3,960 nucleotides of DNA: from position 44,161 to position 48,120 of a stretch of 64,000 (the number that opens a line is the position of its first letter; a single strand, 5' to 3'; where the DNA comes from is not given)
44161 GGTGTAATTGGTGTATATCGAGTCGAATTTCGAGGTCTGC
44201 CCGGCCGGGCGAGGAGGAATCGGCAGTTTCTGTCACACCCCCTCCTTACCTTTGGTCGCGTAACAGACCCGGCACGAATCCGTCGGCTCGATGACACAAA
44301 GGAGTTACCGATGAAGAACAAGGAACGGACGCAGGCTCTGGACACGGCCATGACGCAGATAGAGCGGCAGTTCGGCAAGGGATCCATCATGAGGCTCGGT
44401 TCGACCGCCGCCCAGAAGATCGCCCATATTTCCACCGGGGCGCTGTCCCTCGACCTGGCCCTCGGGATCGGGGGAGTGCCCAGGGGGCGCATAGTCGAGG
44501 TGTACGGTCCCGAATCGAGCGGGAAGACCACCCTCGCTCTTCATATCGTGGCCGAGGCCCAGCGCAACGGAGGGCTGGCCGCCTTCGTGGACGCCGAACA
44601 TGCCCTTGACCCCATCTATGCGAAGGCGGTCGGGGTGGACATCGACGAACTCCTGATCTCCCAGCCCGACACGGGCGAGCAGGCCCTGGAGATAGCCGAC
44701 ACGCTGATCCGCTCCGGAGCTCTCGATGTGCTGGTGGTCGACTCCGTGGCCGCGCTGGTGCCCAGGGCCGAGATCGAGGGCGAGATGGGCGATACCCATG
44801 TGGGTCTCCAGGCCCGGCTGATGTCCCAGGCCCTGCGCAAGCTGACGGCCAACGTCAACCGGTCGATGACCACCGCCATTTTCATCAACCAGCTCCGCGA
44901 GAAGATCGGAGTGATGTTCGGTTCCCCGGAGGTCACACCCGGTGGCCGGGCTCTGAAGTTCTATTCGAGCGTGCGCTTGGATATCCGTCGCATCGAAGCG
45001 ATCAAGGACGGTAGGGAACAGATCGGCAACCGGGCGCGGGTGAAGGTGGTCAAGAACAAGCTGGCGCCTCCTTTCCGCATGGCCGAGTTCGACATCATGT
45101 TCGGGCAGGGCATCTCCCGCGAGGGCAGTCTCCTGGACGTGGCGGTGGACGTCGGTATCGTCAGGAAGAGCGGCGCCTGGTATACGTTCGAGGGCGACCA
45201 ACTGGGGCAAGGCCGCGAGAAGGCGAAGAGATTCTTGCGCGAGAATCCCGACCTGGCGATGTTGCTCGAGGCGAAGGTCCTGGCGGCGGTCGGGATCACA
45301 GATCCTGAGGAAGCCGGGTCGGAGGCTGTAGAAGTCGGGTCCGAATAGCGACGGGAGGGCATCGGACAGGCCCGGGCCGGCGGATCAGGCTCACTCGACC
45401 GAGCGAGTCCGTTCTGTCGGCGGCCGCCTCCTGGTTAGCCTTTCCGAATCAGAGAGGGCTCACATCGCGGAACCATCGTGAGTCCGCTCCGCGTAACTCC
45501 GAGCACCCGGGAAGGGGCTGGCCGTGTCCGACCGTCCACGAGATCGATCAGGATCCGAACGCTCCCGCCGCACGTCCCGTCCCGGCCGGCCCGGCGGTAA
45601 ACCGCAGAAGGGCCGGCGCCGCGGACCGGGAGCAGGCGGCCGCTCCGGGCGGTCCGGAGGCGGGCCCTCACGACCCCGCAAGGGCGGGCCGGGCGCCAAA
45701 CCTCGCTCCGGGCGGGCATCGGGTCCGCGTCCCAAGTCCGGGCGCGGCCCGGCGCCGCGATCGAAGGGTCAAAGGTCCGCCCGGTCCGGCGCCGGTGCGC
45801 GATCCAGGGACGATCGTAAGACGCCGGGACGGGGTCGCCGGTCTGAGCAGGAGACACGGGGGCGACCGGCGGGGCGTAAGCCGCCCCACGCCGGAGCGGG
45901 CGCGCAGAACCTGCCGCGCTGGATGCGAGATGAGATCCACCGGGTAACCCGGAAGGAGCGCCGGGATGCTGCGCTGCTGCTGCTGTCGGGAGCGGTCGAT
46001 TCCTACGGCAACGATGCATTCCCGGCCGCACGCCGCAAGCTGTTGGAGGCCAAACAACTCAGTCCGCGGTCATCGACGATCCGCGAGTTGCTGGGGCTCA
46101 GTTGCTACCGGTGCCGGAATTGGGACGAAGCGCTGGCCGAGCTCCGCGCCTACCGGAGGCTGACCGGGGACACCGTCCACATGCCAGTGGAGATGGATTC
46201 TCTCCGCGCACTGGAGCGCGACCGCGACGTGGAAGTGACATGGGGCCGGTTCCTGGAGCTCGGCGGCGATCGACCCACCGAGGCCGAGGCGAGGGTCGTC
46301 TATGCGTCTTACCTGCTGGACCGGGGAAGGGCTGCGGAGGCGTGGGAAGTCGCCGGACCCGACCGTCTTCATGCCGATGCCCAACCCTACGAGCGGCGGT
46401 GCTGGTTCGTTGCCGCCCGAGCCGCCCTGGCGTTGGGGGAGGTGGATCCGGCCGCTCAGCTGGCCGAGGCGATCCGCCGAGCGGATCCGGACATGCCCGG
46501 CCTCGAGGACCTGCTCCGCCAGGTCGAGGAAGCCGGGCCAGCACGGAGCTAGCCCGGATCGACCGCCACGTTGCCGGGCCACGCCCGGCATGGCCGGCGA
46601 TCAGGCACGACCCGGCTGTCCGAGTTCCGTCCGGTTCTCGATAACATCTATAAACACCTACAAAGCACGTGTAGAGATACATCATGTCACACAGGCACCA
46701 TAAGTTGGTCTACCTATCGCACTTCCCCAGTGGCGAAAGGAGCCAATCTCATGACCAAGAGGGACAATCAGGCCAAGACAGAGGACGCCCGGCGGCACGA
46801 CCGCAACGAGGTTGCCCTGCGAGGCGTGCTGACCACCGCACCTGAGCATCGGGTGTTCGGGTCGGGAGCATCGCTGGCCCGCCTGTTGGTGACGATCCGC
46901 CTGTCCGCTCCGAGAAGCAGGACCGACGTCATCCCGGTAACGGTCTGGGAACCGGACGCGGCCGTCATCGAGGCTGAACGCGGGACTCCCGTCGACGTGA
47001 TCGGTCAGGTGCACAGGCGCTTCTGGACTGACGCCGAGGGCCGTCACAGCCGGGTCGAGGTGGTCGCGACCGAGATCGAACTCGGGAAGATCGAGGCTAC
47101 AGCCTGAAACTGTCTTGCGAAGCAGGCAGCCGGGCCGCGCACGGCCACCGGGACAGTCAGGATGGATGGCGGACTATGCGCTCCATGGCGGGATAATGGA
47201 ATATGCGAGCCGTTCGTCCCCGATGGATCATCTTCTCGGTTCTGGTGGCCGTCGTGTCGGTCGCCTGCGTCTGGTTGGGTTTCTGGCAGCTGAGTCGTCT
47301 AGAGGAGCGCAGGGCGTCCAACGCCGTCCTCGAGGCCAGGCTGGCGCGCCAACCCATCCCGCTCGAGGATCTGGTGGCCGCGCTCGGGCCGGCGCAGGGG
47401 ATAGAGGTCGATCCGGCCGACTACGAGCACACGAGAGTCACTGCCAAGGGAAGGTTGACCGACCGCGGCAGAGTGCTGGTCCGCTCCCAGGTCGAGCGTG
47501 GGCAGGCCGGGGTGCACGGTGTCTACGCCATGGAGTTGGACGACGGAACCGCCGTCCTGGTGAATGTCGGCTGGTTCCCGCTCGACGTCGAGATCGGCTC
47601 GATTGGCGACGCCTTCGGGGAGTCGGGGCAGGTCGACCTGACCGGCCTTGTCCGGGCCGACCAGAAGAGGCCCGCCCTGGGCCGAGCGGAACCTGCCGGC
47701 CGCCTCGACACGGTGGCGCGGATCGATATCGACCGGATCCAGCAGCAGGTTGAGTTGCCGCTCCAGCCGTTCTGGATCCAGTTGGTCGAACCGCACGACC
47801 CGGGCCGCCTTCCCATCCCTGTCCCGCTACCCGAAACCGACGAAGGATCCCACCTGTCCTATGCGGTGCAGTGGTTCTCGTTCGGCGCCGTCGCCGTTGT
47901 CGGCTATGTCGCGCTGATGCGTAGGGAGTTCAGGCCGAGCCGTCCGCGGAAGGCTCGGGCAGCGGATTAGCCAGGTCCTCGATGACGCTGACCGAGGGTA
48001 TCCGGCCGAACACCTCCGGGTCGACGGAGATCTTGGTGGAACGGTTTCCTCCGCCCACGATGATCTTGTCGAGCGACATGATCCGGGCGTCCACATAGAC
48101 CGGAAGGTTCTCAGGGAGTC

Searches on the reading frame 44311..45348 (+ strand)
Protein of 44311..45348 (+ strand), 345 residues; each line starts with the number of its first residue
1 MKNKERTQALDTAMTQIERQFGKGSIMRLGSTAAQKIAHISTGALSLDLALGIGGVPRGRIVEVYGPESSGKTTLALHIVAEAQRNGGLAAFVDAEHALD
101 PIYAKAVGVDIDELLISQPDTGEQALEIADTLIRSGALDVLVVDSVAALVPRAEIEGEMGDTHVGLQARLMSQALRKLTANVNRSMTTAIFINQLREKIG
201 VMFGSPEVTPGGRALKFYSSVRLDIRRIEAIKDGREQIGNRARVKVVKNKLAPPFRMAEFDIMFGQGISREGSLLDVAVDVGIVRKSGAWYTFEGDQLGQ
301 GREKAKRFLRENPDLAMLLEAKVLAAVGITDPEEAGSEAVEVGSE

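Call 24: search_protein_families(library=pfam, proteins=[window:44311-45348:+], max_evalue=0.1)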
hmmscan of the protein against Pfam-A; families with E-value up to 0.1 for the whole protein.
window:44311-45348:+ (345 aa): 11 families
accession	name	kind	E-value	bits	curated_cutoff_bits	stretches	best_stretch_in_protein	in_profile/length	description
PF00154.27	RecA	-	5.9e-141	468.9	27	1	8-269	1-262/262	recA bacterial DNA recombination protein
PF21096.2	RecA_C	-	4.2e-22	78.5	27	1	272-327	1-56/57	RecA C-terminal domain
PF08423.17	Rad51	-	2.5e-08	33.9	22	1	35-227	3-211/244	Rad51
PF06745.19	ATPase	-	2e-07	31.1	26.6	1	41-115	2-78/231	KaiC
PF01637.24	ATPase_2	-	7.9e-05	23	33.2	1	60-187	21-110/225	ATPase domain predominantly from Archaea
PF13191.12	AAA_16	-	0.0003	21.7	32.6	1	57-192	20-138/167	AAA ATPase domain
PF13479.12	AAA_24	-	0.00075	19.8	27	1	62-150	5-77/195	AAA domain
PF13481.12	AAA_25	-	0.0019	18.3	27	1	56-84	30-58/195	AAA domain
PF00004.35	AAA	-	0.0087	17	21.2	1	64-173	3-91/131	ATPase family associated with various cellular activities (AAA)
PF16575.11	CLP1_P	-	0.053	13.8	26.6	0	66-95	1-30/188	mRNA cleavage and polyadenylation factor CLP1 P-loop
PF00005.33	ABC_tran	-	0.061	14.4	25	0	56-90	8-42/137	ABC transporter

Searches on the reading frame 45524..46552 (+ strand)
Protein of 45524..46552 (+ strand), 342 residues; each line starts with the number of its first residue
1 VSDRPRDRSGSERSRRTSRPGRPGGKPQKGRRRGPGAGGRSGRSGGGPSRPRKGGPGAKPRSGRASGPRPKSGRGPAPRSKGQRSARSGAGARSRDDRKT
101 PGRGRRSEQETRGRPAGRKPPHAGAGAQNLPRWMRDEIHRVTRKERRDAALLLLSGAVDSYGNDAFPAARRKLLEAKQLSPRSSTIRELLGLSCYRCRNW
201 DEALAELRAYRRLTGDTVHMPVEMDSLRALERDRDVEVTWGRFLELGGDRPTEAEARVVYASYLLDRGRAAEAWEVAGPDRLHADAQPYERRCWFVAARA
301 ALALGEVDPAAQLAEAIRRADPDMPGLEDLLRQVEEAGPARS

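Call 24: search_protein_families(library=pfam, proteins=[window:45524-46552:+], max_evalue=0.1)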
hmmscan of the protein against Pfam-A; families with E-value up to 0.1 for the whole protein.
window:45524-46552:+ (342 aa): 5 families
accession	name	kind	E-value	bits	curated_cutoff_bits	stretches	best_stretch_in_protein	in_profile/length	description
PF12895.13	ANAPC3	-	4.2e-08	33.8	27.2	2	151-208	27-80/82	Anaphase-promoting complex, cyclosome, subunit 3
PF13432.12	TPR_16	-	2.3e-05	25.2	32.7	1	166-213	13-60/65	Tetratricopeptide repeat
PF14559.12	TPR_19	-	0.00052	20.7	25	1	292-330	26-64/68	Tetratricopeptide repeat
PF13428.12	TPR_14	-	0.012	16.6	23.5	1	292-325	2-35/44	Tetratricopeptide repeat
PF07719.23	TPR_2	-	0.059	14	27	0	189-209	6-26/34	Tetratricopeptide repeat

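Call 61: find_homologous_proteins(query=window:45524-46552:+, max_evalue=1e-20)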
Query window:45524-46552:+ (342 aa): 337 proteins with E <= 1e-20 among 8000 candidates; the best 120 are listed.
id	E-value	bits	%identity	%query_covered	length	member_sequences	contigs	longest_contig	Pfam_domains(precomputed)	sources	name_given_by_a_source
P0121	2.1e-131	457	97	63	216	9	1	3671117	PF12895.14,PF13432.13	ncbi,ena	-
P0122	3.3e-129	449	73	94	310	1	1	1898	PF12895.14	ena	-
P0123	1.5e-116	408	89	61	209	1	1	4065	PF12895.14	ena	-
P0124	1.1e-113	398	87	61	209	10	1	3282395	PF12895.14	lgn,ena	-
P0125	4.4e-113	396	88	61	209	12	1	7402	PF14559.13,PF12895.14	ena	-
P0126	1.6e-111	391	87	61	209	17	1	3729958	PF14559.13,PF12895.14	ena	-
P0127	1.0e-109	385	85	61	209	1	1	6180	PF12895.14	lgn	-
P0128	9.0e-107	376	83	60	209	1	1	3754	PF12895.14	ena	-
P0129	1.3e-106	375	84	60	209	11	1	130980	PF12895.14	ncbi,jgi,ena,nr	ncbi:MAG: hypothetical protein F4X74_11145 [Acidimicrobiia bacterium]|nr:hypothetical protein [Acidi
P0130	5.8e-105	370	83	60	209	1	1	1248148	PF12895.14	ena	-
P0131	9.2e-99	349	79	61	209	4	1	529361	PF14559.13,PF12895.14,PF07719.24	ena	-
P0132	7.2e-97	343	62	82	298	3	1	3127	-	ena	-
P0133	2.4e-92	328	56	97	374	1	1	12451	-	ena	-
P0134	4.3e-91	324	66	68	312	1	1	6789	-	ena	-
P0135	1.1e-90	323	55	96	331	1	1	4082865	PF14559.13,PF12895.14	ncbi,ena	-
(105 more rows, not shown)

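Call 62: find_encoding_contigs(protein=P0124, flank=10000, max_places=1)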
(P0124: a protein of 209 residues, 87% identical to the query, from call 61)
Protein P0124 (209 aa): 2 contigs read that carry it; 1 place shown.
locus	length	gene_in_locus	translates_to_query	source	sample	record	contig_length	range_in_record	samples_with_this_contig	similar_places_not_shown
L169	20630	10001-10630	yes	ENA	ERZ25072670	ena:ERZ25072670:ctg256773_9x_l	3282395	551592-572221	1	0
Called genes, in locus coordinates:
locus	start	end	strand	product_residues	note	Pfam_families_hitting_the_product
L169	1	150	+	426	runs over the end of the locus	PF01554:MatE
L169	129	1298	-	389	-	PF07690:MFS_1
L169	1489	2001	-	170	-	PF13673:Acetyltransf_10 (weak), PF00583:Acetyltransf_1, PF13508:Acetyltransf_7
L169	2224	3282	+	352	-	-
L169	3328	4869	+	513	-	PF00395:SLH (faint), PF04294:VanW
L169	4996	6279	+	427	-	PF00919:UPF0004, PF04055:Radical_SAM, PF18693:TRAM_2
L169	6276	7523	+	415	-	PF00994:MoCF_biosynth, PF18146:CinA_KH, PF02464:CinA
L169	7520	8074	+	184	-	PF02834:LigT_PEase, PF13563:2_5_RNA_ligase2, PF02834:LigT_PEase (weak)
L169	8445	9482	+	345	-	PF00154:RecA_N, PF08423:Rad51 (weak), PF06745:ATPase (weak), PF27531:MT3502_N (weak), PF21096:RecA_C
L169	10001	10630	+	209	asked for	PF12895:ANAPC3 (faint)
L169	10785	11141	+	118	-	PF00436:SSB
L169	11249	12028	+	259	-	PF02104:SURF1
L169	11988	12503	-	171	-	PF04073:tRNA_edit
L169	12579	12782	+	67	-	-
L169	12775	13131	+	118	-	PF11969:DcpS_C, PF01230:HIT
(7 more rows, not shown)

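Call 63: find_encoding_contigs(protein=P0126, flank=10000, max_places=1)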
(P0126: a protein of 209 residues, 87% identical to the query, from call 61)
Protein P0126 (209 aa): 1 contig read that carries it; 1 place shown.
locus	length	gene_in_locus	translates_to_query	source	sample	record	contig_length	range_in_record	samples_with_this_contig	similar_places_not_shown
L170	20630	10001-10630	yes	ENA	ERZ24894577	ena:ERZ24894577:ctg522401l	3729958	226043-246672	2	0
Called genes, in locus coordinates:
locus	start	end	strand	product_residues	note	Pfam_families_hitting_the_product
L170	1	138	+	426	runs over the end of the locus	PF01554:MatE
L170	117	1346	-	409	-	PF07690:MFS_1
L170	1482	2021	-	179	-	PF13673:Acetyltransf_10 (weak), PF00583:Acetyltransf_1, PF13508:Acetyltransf_7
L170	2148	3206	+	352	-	-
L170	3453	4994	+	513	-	PF00395:SLH (faint), PF04294:VanW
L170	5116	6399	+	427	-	PF00919:UPF0004, PF04055:Radical_SAM, PF18693:TRAM_2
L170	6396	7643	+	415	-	PF00994:MoCF_biosynth, PF18146:CinA_KH, PF02464:CinA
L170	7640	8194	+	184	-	PF02834:LigT_PEase, PF13563:2_5_RNA_ligase2, PF02834:LigT_PEase (weak)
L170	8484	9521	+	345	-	PF00154:RecA_N, PF08423:Rad51, PF06745:ATPase (weak), PF27531:MT3502_N (weak), PF21096:RecA_C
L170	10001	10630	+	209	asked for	PF12895:ANAPC3 (faint), PF14559:TPR_19 (faint)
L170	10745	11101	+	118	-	PF00436:SSB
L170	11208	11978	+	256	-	PF02104:SURF1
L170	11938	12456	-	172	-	PF04073:tRNA_edit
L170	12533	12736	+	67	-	-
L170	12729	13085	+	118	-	PF11969:DcpS_C, PF01230:HIT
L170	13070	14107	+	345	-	PF00497:SBP_bac_3 (weak)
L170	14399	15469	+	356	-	PF01547:SBP_bac_1 (faint), PF13416:SBP_bac_8, PF13343:SBP_bac_6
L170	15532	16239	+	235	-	PF01351:RNase_HII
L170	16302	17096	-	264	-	PF00561:Abhydrolase_1, PF12146:Hydrolase_4, PF00975:Thioesterase (weak), PF12697:Abhydrolase_6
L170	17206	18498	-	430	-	PF01053:Cys_Met_Meta_PP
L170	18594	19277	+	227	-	PF00378:ECH_1, PF16113:ECH_2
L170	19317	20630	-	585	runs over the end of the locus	PF02771:Acyl-CoA_dh_N, PF02770:Acyl-CoA_dh_M, PF00441:Acyl-CoA_dh_1, PF22924:ACOX_C_alpha1, PF08028:Acyl-CoA_dh_2 (weak), PF12806:Acyl-CoA_dh_C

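Call 64: find_encoding_contigs(protein=P0130, flank=10000, max_places=1)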
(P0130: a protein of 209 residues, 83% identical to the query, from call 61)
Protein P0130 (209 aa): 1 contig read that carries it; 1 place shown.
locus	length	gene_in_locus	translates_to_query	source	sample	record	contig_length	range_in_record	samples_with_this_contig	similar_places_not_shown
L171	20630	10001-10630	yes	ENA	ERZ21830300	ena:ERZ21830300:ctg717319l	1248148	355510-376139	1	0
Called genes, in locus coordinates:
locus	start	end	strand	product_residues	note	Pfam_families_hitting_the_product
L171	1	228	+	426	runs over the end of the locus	PF01554:MatE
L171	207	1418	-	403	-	PF07690:MFS_1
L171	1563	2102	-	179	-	PF00583:Acetyltransf_1, PF13673:Acetyltransf_10, PF13508:Acetyltransf_7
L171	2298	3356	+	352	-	-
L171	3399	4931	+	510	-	PF00395:SLH (faint), PF04294:VanW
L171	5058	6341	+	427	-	PF00919:UPF0004, PF04055:Radical_SAM, PF18693:TRAM_2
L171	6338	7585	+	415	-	PF00994:MoCF_biosynth, PF18146:CinA_KH, PF02464:CinA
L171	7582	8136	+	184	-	PF02834:LigT_PEase, PF13563:2_5_RNA_ligase2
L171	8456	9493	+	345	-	PF00154:RecA_N, PF08423:Rad51, PF06745:ATPase (weak), PF27531:MT3502_N (weak), PF21096:RecA_C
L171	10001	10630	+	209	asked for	PF12895:ANAPC3 (faint)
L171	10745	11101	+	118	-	PF00436:SSB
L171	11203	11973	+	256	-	PF02104:SURF1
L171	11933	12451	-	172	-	PF04073:tRNA_edit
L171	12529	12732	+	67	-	PF03966:Trm112p (faint)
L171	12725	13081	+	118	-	PF11969:DcpS_C, PF01230:HIT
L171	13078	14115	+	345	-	PF00497:SBP_bac_3 (weak)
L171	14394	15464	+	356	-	PF01547:SBP_bac_1 (weak), PF13416:SBP_bac_8, PF13343:SBP_bac_6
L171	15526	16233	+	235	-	PF01351:RNase_HII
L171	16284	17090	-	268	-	PF00561:Abhydrolase_1, PF12146:Hydrolase_4, PF12697:Abhydrolase_6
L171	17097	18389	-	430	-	PF01053:Cys_Met_Meta_PP, PF01041:DegT_DnrJ_EryC1 (weak)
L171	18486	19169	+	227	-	PF00378:ECH_1, PF16113:ECH_2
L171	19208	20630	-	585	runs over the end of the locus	PF02771:Acyl-CoA_dh_N, PF02770:Acyl-CoA_dh_M, PF00441:Acyl-CoA_dh_1, PF22924:ACOX_C_alpha1, PF08028:Acyl-CoA_dh_2 (weak), PF12806:Acyl-CoA_dh_C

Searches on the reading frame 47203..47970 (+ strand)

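Call 24: search_protein_families(library=pfam, proteins=[window:47203-47970:+], max_evalue=0.1)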
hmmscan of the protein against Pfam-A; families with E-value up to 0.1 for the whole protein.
window:47203-47970:+ (255 aa): 2 families
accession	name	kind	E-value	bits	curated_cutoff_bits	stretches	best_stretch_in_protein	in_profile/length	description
PF02104.20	SURF1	-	2.3e-38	133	23.4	1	17-229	2-205/205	SURF1 family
PF21591.2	Hera_DD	-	0.072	13.3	27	0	209-234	21-46/52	RNA helicase Hera, dimerization domain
